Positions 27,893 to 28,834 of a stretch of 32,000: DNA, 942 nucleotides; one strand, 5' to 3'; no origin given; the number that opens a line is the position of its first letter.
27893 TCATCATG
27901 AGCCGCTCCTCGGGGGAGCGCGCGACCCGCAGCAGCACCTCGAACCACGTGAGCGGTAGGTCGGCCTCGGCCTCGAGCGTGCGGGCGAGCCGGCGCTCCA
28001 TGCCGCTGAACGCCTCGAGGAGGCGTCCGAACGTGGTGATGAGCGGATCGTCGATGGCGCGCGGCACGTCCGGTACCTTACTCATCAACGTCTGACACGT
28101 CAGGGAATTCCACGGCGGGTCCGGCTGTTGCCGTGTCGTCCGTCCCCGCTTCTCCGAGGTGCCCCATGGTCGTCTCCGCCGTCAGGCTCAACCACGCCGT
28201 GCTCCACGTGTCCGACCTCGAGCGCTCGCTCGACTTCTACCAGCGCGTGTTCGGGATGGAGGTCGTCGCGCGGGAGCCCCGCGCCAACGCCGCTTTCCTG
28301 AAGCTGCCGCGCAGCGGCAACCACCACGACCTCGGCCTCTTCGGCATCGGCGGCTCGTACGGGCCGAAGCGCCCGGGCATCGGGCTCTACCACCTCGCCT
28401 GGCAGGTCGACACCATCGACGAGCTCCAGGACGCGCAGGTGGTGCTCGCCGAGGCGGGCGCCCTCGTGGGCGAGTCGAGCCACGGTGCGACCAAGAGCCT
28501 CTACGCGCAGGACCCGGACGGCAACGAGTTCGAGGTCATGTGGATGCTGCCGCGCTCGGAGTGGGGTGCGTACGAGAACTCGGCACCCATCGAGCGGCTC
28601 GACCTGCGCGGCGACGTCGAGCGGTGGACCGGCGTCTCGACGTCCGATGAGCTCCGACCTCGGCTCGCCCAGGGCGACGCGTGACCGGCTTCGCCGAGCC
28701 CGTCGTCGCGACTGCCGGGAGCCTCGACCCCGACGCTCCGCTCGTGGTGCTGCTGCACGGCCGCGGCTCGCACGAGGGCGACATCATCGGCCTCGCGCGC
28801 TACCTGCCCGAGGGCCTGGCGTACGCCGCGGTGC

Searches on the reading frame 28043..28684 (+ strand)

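Call 11: search_protein_families(library=pfam, proteins=[window:28043-28684:+], max_evalue=0.001)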
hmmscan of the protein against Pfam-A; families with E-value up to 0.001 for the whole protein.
window:28043-28684:+ (213 aa): 4 families
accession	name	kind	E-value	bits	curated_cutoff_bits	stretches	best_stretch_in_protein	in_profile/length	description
PF00903.31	Glyoxalase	-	3.7e-18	66.5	20.6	1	48-165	1-121/121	Glyoxalase/Bleomycin resistance protein/Dioxygenase superfamily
PF18029.7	Glyoxalase_6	-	3.2e-08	34.6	23.6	1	52-166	2-106/106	Glyoxalase-like domain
PF22677.2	Ble-like_N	-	6.5e-05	23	24.5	1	50-77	3-31/41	Bleomycin resistance protein-like N-terminal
PF13669.12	Glyoxalase_4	-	8.8e-05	23.2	27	1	50-127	1-81/109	Glyoxalase/Bleomycin resistance protein/Dioxygenase superfamily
